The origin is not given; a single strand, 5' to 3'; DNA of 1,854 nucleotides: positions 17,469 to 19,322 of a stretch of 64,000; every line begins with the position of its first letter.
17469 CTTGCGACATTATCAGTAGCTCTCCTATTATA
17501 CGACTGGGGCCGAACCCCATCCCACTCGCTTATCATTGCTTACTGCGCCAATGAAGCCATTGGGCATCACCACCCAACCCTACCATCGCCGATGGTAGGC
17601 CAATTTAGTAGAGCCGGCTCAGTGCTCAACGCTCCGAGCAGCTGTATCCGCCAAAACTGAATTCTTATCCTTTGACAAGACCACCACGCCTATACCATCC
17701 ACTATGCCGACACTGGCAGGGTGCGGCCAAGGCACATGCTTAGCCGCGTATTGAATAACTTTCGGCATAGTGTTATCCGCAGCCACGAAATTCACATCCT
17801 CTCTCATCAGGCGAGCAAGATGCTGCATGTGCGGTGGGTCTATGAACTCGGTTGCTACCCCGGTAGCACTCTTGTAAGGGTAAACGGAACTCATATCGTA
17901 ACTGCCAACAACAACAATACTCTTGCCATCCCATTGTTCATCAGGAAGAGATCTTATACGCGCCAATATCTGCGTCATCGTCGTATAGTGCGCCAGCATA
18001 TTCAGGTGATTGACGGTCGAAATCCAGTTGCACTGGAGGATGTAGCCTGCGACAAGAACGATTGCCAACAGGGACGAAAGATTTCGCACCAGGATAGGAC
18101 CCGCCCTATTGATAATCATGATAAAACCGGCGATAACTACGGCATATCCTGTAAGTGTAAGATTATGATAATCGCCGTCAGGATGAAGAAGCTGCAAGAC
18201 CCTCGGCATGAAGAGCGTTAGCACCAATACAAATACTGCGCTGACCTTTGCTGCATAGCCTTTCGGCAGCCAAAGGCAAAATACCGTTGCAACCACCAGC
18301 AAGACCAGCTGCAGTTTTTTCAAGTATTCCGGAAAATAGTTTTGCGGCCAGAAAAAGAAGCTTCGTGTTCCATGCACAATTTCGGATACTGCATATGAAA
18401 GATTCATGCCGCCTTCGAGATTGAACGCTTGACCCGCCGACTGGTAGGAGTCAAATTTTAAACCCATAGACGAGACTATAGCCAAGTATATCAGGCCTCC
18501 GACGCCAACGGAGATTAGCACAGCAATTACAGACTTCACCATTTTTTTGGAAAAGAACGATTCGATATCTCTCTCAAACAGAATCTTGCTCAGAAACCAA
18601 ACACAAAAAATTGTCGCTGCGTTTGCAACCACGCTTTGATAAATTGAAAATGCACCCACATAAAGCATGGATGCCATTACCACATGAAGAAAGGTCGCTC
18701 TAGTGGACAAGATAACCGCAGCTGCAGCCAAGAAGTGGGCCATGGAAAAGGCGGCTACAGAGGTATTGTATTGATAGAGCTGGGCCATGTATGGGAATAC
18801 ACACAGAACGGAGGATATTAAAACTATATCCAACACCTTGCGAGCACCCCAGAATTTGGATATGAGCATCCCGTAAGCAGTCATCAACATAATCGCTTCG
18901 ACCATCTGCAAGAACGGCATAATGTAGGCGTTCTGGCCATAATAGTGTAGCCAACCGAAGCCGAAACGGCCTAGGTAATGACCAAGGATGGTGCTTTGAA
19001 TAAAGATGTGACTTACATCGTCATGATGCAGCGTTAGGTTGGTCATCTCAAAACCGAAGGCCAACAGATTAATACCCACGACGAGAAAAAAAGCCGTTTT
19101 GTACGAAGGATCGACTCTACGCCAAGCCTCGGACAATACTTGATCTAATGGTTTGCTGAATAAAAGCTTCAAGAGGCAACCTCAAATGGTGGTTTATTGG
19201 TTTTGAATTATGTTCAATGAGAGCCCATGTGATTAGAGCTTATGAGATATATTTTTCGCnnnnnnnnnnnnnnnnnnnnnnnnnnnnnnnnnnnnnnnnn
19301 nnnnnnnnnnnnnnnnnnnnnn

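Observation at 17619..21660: gtrB-gtrA module expanded by a YdjC deacetylase and a GtrII-like membrane protein: predicted periplasmic hexosamine decoration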

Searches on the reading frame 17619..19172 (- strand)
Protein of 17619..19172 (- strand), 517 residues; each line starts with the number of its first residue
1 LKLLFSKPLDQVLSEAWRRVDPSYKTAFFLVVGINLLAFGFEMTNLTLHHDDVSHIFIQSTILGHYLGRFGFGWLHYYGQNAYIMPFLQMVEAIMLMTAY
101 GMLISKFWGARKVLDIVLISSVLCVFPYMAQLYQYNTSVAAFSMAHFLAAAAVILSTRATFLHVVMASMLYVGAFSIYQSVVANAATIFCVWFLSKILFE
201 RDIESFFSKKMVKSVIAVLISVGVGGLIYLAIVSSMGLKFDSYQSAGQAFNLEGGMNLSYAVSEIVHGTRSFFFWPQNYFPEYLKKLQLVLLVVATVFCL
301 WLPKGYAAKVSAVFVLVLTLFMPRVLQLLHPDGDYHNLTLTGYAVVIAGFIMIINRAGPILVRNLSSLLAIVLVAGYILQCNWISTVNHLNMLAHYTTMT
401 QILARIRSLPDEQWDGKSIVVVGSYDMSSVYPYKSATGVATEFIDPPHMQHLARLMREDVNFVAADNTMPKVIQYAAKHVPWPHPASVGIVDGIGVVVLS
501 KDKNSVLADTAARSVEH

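Call 3: search_protein_families(library=pfam, proteins=[window:17619-19172:-], max_evalue=0.01)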
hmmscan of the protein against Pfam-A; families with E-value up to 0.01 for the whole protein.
window:17619-19172:- (517 aa): 1 family
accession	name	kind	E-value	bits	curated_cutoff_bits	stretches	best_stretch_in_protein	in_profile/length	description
PF14264.12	Glucos_trans_II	-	3e-25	89.5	30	1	43-345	4-315/317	Glucosyl transferase GtrII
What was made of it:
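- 17619..19172 (-): GT-C-fold membrane glycosyltransferase of the PF14264 (GtrII-like) family (517 aa). It has 11 TM helices, an invariant H50-D51-D52 in the first extracytoplasmic loop, and a C-terminal extracytoplasmic alpha/beta domain. Inferred to transfer HexN from Und-P to the acceptor. PF14264 at 3e-25 (call 3).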

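Call 4: search_protein_families(library=ncbifam, proteins=[window:17619-19172:-], max_evalue=0.01)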
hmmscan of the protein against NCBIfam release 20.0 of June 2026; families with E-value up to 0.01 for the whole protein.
window:17619-19172:- (517 aa): 0 families

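Call 10: find_homologous_proteins(query=window:17619-19172:-, max_evalue=0.001)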
Query window:17619-19172:- (517 aa): 366 proteins with E <= 0.001 among 8000 candidates; the best 120 are listed.
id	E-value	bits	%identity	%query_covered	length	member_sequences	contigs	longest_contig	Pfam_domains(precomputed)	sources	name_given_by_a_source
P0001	0.0e+0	1147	100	100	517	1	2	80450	PF14264.13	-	-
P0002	2.2e-263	893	77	99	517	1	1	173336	PF14264.13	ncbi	-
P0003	3.9e-236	803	70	97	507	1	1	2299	PF14264.13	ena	-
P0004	5.3e-235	799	69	98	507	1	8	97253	PF14264.13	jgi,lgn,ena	-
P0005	7.0e-230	782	67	98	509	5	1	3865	PF14264.13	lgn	-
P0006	3.1e-228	777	65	97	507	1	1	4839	PF14264.13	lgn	-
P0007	1.3e-227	775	66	94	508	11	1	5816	PF14264.13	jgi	jgi:hypothetical protein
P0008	4.2e-227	773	65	98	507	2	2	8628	PF14264.13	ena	-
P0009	7.4e-226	769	67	97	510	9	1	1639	PF14264.13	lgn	-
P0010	2.3e-225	767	65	97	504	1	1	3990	PF14264.13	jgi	jgi:hypothetical protein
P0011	2.6e-225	767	67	97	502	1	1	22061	PF14264.13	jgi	jgi:hypothetical protein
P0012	7.6e-225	766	65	98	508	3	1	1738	PF14264.13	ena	-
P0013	2.3e-224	764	65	98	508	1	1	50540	PF14264.13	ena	-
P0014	2.4e-223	761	65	98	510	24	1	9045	PF14264.13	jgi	jgi:hypothetical protein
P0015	5.1e-223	760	65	97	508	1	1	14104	PF14264.13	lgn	-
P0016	3.5e-222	757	65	98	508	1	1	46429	PF14264.13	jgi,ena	-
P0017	4.1e-222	757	64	98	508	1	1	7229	PF14264.13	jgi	jgi:hypothetical protein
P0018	4.8e-221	753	64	98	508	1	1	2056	PF14264.13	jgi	-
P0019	3.8e-220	750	64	97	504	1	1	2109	PF14264.13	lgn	-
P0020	3.8e-220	750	63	98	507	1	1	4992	PF14264.13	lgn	-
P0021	7.1e-220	749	64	97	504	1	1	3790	PF14264.13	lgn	-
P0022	1.3e-219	748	64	97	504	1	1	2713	PF14264.13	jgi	jgi:hypothetical protein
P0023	1.4e-219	748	64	97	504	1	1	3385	PF14264.13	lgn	-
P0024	1.4e-218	745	65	97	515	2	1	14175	PF14264.13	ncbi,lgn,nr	ncbi:MAG TPA: glucosyltransferase domain-containing protein [Gammaproteobacteria bacterium]|nr:gluco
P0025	7.3e-216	736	63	97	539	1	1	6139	PF14264.13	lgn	-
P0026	1.6e-215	735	64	97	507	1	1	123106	PF14264.13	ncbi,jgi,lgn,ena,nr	ncbi:MAG: glucosyltransferase domain-containing protein [Gammaproteobacteria bacterium]|nr:glucosylt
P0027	7.0e-215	733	63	94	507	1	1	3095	PF14264.13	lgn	-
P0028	7.4e-215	733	63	97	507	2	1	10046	PF14264.13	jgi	jgi:hypothetical protein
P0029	1.2e-214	732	62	97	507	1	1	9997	PF14264.13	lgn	-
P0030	2.9e-214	731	62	97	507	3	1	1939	PF14264.13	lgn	-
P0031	1.2e-213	729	62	98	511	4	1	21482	PF14264.13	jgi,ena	-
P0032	2.3e-213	728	62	98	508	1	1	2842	PF14264.13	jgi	-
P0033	9.8e-211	719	63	97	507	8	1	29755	PF14264.13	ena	-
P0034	1.5e-210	718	61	97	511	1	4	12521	PF14264.13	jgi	jgi:hypothetical protein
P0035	1.8e-210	718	64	96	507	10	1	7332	PF14264.13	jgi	jgi:hypothetical protein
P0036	2.0e-210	718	61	97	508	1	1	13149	PF14264.13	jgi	jgi:hypothetical protein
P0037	8.0e-210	716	60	97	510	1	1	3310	PF14264.13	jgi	-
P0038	1.6e-209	715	62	97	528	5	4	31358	PF14264.13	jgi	jgi:hypothetical protein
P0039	3.3e-209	714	61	97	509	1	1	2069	PF14264.13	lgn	-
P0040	4.9e-209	713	60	100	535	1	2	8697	PF14264.13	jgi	jgi:hypothetical protein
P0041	5.6e-209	713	60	97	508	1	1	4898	PF14264.13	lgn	-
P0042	1.1e-208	712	62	94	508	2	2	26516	PF14264.13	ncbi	-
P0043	2.5e-208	711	61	97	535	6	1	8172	PF14264.13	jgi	jgi:hypothetical protein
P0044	4.4e-208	710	61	96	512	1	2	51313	PF14264.13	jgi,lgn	jgi:hypothetical protein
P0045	4.4e-208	710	60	97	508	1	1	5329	PF14264.13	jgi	jgi:hypothetical protein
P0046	1.3e-207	709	60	97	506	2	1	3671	PF14264.13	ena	-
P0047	1.5e-207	708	61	97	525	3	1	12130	PF14264.13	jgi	jgi:hypothetical protein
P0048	1.6e-207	708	61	97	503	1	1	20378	PF14264.13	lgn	-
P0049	5.2e-207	707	61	97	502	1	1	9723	PF14264.13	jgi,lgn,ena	-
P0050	5.7e-207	707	60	94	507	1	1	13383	PF14264.13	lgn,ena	-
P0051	6.7e-207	706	62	97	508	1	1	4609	PF14264.13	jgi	-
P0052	9.0e-207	706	61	97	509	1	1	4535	PF14264.13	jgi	jgi:hypothetical protein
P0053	3.1e-206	704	61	97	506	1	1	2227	PF14264.13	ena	-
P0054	3.9e-206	704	60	96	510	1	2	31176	PF14264.13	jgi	jgi:hypothetical protein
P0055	6.5e-206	703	59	94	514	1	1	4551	PF14264.13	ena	-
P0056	8.0e-206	703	62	97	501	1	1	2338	PF14264.13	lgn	-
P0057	1.2e-205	702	60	98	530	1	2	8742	PF14264.13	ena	-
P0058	1.2e-205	702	62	94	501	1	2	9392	PF14264.13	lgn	-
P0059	1.4e-205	702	61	97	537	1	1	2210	PF14264.13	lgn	-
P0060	2.7e-205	701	59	94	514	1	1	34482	PF14264.13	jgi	jgi:hypothetical protein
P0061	3.3e-205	701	60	97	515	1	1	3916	PF14264.13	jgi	jgi:hypothetical protein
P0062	5.5e-205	700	59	98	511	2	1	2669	PF14264.13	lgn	-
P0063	1.4e-204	699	61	94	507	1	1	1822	PF14264.13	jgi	jgi:hypothetical protein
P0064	2.4e-204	698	60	97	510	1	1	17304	PF14264.13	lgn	-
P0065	3.4e-204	697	61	97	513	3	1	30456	PF14264.13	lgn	-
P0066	3.5e-204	697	59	94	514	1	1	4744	PF14264.13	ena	-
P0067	1.0e-203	696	61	97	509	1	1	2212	PF14264.13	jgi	-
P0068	1.2e-203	696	60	94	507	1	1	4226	PF14264.13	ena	-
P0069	1.5e-203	695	60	99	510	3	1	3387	PF14264.13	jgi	jgi:hypothetical protein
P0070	1.5e-203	695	59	94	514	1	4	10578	PF14264.13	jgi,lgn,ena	-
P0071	2.2e-203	695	60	98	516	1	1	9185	PF14264.13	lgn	-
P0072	2.4e-203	695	59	98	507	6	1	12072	PF14264.13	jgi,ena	-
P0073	6.0e-203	693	58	97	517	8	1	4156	PF14264.13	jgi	jgi:hypothetical protein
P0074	6.6e-203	693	60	97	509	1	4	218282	PF14264.13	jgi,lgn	-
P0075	9.0e-203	693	59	97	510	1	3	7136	PF14264.13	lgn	-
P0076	2.1e-202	692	60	96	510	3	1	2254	PF14264.13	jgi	-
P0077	2.2e-202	691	59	94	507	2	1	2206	PF14264.13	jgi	jgi:hypothetical protein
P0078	3.9e-202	691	58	94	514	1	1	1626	PF14264.13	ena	-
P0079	5.8e-202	690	59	97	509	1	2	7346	PF14264.13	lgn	-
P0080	9.3e-202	689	60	98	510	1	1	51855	PF14264.13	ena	-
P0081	1.0e-201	689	61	97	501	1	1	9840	PF14264.13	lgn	-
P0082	1.8e-201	688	57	98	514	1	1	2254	PF14264.13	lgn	-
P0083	3.6e-201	687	60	97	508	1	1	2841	PF14264.13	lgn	-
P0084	3.7e-201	687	59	96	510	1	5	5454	PF14264.13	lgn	-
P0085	4.2e-201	687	61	98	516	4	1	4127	PF14264.13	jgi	-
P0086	7.8e-201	686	58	98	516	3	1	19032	PF14264.13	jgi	jgi:hypothetical protein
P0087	7.9e-201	686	59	97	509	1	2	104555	PF14264.13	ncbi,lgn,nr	ncbi:MAG: glucosyltransferase domain-containing protein [Thiobacillus sp.]|nr:glucosyltransferase do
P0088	9.7e-201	686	58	94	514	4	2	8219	PF14264.13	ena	-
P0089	1.1e-200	686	59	97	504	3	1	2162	PF14264.13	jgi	jgi:hypothetical protein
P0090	1.7e-200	685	59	94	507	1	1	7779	PF14264.13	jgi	jgi:hypothetical protein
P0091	3.5e-200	684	59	94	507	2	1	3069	PF14264.13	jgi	-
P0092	4.2e-200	684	61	97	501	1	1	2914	PF14264.13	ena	-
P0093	4.6e-200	684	59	97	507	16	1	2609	PF14264.13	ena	-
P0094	5.3e-200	684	65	89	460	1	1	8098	PF14264.13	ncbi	ncbi:MAG: glucosyltransferase domain-containing protein, partial [Pseudomonadota bacterium]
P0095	8.9e-200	683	61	97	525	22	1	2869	PF14264.13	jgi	jgi:hypothetical protein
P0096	1.3e-199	682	59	97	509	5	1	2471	PF14264.13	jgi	jgi:hypothetical protein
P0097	3.5e-199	681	59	94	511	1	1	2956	PF14264.13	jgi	jgi:hypothetical protein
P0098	3.8e-199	681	57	97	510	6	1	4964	PF14264.13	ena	-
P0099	4.0e-199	681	60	94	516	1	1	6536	PF14264.13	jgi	-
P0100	4.9e-199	680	59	98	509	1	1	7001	PF14264.13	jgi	jgi:Glucosyl transferase GtrII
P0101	5.1e-199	680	59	97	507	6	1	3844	PF14264.13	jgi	-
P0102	9.9e-199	679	58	97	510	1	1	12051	PF14264.13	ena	-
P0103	1.1e-198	679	59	97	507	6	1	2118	PF14264.13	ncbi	-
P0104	1.3e-198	679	58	97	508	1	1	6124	PF14264.13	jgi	jgi:hypothetical protein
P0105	1.9e-198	678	59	98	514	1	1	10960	PF14264.13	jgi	jgi:hypothetical protein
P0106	2.0e-198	678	58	94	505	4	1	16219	PF14264.13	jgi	jgi:hypothetical protein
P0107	2.5e-198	678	59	94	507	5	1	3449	PF14264.13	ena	-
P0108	4.5e-198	677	57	98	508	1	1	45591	PF14264.13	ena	-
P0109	1.0e-197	676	60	97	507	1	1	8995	PF14264.13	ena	-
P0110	1.1e-197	676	58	97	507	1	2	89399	PF14264.13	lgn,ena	-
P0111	1.1e-197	676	58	94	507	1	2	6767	PF14264.13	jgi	jgi:hypothetical protein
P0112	1.6e-197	675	58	98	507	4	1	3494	PF14264.13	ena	-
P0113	1.6e-197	675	58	97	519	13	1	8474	PF14264.13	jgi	jgi:hypothetical protein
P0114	1.7e-197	675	59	97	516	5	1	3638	PF14264.13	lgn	-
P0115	5.3e-197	674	58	97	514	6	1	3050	PF14264.13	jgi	jgi:hypothetical protein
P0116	1.0e-196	673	59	94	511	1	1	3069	PF14264.13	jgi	jgi:hypothetical protein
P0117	1.2e-196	673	58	97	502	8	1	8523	PF14264.13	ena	-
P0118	1.8e-196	672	58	94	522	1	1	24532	PF14264.13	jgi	jgi:hypothetical protein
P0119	2.7e-196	671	58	94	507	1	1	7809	PF14264.13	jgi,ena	-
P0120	2.9e-196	671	58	97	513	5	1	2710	PF14264.13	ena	-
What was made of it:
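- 17619..19172 (-): More than 100 full-length homologues share 57-77% identity (call 10).
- The GT-C is highly conserved (57-77% over more than 100 homologues, call 10), which would suit a conserved acceptor.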

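Call 11: find_encoding_contigs(protein=P0002, flank=10000, max_places=2)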
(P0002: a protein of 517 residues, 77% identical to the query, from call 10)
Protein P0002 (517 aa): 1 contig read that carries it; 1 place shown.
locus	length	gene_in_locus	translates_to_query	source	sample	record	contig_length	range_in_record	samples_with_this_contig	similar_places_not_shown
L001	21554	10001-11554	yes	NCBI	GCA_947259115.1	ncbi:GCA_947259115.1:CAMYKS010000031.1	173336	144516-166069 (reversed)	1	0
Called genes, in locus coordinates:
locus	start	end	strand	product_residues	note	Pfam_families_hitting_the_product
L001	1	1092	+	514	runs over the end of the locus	PF14592:Chondroitinas_B (weak), PF22842:Pel9A-like_beta_helix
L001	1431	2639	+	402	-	PF13579:Glyco_trans_4_4, PF13439:Glyco_transf_4, PF20706:GT4-conflict, PF00534:Glycos_transf_1, PF13692:Glyco_trans_1_4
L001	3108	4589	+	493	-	PF01943:Polysacc_synt, PF13440:Polysacc_synt_3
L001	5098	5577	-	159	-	PF04138:GtrA_DPMS_TM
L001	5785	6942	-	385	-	-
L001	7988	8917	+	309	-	PF00535:Glycos_transf_2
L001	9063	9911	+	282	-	PF04794:YdjC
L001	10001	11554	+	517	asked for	PF14264:Glucos_trans_II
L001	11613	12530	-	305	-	PF13489:Methyltransf_23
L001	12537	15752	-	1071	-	PF21345:PcRGLX_2nd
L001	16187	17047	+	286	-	PF00685:Sulfotransfer_1 (weak), PF13469:Sulfotransfer_3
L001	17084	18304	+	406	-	PF03016:Exostosin_GT47 (weak), PF24785:RXYLT1_C (weak)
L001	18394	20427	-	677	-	-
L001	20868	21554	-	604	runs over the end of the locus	PF02543:Carbam_trans_N, PF16861:Carbam_trans_C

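Call 12: find_encoding_contigs(protein=P0087, flank=10000, max_places=2)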
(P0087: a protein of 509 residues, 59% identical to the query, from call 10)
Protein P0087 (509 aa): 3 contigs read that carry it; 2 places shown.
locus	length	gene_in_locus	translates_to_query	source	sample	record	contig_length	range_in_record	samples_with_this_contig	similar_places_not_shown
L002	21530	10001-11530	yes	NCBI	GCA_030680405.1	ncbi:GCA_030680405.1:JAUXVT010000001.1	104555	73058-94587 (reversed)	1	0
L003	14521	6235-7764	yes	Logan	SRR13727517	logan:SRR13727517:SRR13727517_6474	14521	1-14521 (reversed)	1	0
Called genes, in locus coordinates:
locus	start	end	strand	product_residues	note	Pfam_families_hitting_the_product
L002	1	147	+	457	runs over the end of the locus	-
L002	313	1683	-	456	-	PF01609:DDE_Tnp_1, PF13751:DDE_Tnp_1_6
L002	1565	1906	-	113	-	PF05598:DUF772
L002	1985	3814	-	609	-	PF13537:GATase_7, PF00733:Asn_synthase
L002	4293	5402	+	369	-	-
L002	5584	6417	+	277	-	PF13525:YfiO (weak), PF13428:TPR_14 (faint), PF14559:TPR_19 (weak)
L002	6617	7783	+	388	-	PF13439:Glyco_transf_4, PF13579:Glyco_trans_4_4, PF20706:GT4-conflict (weak), PF00534:Glycos_transf_1, PF13692:Glyco_trans_1_4, PF13524:Glyco_trans_1_2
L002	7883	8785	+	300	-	PF04794:YdjC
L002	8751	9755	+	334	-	PF00535:Glycos_transf_2, PF13641:Glyco_tranf_2_3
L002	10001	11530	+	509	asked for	PF14264:Glucos_trans_II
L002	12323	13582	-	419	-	PF00106:adh_short, PF08659:KR, PF13561:adh_short_C2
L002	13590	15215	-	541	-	PF00732:GMC_oxred_N (weak), PF05199:GMC_oxred_C (weak)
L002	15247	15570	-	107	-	-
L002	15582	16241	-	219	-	PF00702:Hydrolase (weak), PF13419:HAD_2 (weak), PF13242:Hydrolase_like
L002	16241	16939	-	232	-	PF00483:NTP_transferase, PF12804:NTP_transf_3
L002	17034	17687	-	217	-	-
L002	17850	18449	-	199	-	PF13580:SIS_2, PF01380:SIS (weak)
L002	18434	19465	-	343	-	PF00288:GHMP_kinases_N, PF08544:GHMP_kinases_C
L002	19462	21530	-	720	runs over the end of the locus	PF00884:Sulfatase, PF01663:Phosphodiest (weak), PF16347:SGSH_C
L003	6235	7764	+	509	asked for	PF14264:Glucos_trans_II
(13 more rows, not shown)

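Call 13: find_encoding_contigs(protein=P0074, flank=10000, max_places=2)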
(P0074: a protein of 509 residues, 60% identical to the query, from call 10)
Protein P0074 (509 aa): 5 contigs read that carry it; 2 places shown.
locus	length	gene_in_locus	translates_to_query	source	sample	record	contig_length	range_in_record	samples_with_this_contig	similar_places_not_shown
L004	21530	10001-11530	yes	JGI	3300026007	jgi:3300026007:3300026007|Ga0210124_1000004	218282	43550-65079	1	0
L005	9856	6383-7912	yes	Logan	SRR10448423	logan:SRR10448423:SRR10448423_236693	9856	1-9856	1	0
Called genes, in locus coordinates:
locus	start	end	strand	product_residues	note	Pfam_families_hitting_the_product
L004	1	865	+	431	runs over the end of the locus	-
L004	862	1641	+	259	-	PF01522:Polysacc_deac_1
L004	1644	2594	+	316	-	PF00535:Glycos_transf_2, PF13641:Glyco_tranf_2_3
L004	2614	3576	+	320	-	PF00535:Glycos_transf_2, PF13641:Glyco_tranf_2_3, PF13632:Glyco_trans_2_3 (faint)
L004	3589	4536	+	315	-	PF13469:Sulfotransfer_3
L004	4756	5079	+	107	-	-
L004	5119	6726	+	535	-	PF01266:DAO (faint), PF05199:GMC_oxred_C (weak)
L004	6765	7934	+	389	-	PF00106:adh_short, PF13561:adh_short_C2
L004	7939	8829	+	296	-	PF04794:YdjC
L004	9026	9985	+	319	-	PF00535:Glycos_transf_2, PF13641:Glyco_tranf_2_3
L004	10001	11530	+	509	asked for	PF14264:Glucos_trans_II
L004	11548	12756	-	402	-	PF13472:Lipase_GDSL_2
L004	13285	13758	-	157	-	-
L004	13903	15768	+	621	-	PF13537:GATase_7 (weak), PF00733:Asn_synthase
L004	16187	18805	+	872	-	-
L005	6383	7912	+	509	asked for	PF14264:Glucos_trans_II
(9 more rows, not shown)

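Call 24: search_solved_structures(query=window:17619-19172:-, max_evalue=1, show_alignments=1)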
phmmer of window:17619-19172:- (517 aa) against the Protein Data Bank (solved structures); distinct sequences matched with E-value up to 1: 0.

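Call 27: find_related_loci(query=A1, collection=genome_contigs, flank=10000)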
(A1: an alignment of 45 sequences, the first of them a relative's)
Query A1 (517 aa) in genome_contigs; peptide patterns used: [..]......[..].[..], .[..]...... (x = any residue, [..] = any of these).
50 stretches matched a pattern; 21 encode a relative of the query (tblastn E <= 1e-3); 21 distinct loci.
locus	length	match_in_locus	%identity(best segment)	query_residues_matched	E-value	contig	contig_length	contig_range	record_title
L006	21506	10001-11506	77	10-511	0e+0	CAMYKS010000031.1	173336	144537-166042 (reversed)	MAG: uncultured Desulfobulbaceae bacterium isolate FCS_M_Desulfobacterota_11 genome assembly, contig: scaffold_1158, who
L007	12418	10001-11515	65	1-502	0e+0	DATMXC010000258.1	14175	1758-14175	MAG TPA_asm: Gammaproteobacteria bacterium isolate SMAG_U13110 k141_90409, whole genome shotgun sequence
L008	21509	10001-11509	59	1-503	0e+0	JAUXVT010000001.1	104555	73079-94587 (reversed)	MAG: Thiobacillus sp. isolate C15_maxbin.023 C15_k141_177514, whole genome shotgun sequence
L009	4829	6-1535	56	1-516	0e+0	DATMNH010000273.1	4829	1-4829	MAG TPA_asm: Casimicrobiaceae bacterium isolate SMAG_U12845 k141_2405399, whole genome shotgun sequence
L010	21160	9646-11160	59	1-505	0e+0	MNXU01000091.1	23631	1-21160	MAG: Betaproteobacteria bacterium CG2_30_68_42 cg2_3.0_scaffold_1543_c, whole genome shotgun sequence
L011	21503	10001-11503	57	1-501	0e+0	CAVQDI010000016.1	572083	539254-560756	MAG: uncultured beta proteobacterium isolate MFD03346.bin.1.142 genome assembly, contig: contig_9975, whole genome shotg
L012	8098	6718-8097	65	1-459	0e+0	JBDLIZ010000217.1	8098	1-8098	MAG: Pseudomonadota bacterium isolate MAG064 MAG064_217, whole genome shotgun sequence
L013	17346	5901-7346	60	1-484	0e+0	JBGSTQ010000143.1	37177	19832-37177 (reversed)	MAG: Thiobacillaceae bacterium isolate JTS-AC214 k141_3158378, whole genome shotgun sequence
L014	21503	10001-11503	55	1-501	0e+0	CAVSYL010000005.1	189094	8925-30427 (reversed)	MAG: uncultured beta proteobacterium isolate MFD05521.bin.1.264 genome assembly, contig: contig_161141, whole genome sho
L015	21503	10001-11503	54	1-501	2e-178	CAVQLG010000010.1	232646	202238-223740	MAG: uncultured beta proteobacterium isolate MFD00032.bin.1.138 genome assembly, contig: contig_21900, whole genome shot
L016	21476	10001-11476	53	25-516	1e-165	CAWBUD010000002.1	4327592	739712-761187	MAG: uncultured beta proteobacterium isolate MFD00822.bin.1.215 genome assembly, contig: contig_33967, whole genome shot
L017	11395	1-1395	55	37-501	5e-163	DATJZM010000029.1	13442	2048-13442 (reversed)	MAG TPA_asm: Casimicrobiaceae bacterium isolate SMAG_U15178 k141_4422421, whole genome shotgun sequence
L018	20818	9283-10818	49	4-510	2e-155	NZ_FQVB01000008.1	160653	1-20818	Desulfacinum infernum DSM 9756, whole genome shotgun sequence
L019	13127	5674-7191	47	1-505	6e-154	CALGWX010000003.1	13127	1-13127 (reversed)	MAG: uncultured Burkholderiaceae bacterium isolate R1_Bin_METABAT__259_sub_1 genome assembly, contig: c_000002849335, wh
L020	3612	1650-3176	47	1-505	1e-152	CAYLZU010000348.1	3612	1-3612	MAG TPA_asm: uncultured Burkholderiaceae bacterium isolate binchicken_co274_145 genome assembly, contig: NODE_61247_leng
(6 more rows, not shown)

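Call 37: predict_structure(alignment_id=A1)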
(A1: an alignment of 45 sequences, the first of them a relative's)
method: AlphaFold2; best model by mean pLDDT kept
length: 517 residues; sequences in the alignment: 45
mean_pLDDT: 78.0   pTM: 0.79
mean pLDDT of the five models: 78.0, 74.5, 74.2, 74.0, 71.6
residues with pLDDT >= 90: 152; 70-90: 229; 50-70: 88; < 50: 48
segments of 3 or more residues with pLDDT < 50: 41-52, 132-136, 241-250, 503-517
pLDDT, mean of each block of 10 residues (from residue 1): 64 85 94 81 45 55 63 69 64 88 94 95 75 54 88 96 97 85 91 90 62 93 90 70 45 65 80 61 82 90 85 92 80 62 90 88 88 85 73 83 88 83 79 57 79 81 88 90 90 90 44 35
secondary structure, 60 per line:
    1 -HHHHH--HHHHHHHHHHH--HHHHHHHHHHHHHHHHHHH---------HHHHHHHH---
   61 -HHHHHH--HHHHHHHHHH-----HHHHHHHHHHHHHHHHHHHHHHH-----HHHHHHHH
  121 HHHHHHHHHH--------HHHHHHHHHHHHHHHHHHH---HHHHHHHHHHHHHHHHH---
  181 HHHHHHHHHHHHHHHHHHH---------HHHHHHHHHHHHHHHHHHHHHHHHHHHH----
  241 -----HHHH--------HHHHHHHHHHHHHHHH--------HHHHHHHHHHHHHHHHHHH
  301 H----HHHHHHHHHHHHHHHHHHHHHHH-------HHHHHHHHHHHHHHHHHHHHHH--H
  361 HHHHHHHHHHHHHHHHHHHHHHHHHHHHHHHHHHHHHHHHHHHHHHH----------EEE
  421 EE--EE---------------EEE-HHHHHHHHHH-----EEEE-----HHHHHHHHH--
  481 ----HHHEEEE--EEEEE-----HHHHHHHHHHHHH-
elements in order: H2-6 H9-19 H22-40 H50-57 H62-67 H70-79 H85-107 H113-130 H139-157 H161-177 H181-199 H209-236 H246-249 H258-273 H282-301 H306-328 H336-357 H360-407 E418-422 E442-444 H446-455 E461-464 H470-478 E488-491 E494-498 H504-516
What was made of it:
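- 17619..19172 (-): AF2 model with pLDDT 78 and pTM 0.79 (call 37).
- On GT-C glycosyltransferase superfamily: 11 TM helices (call 37).
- Checked: An alpha/beta domain follows the last TM helix at about residues 408-500 (call 37).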
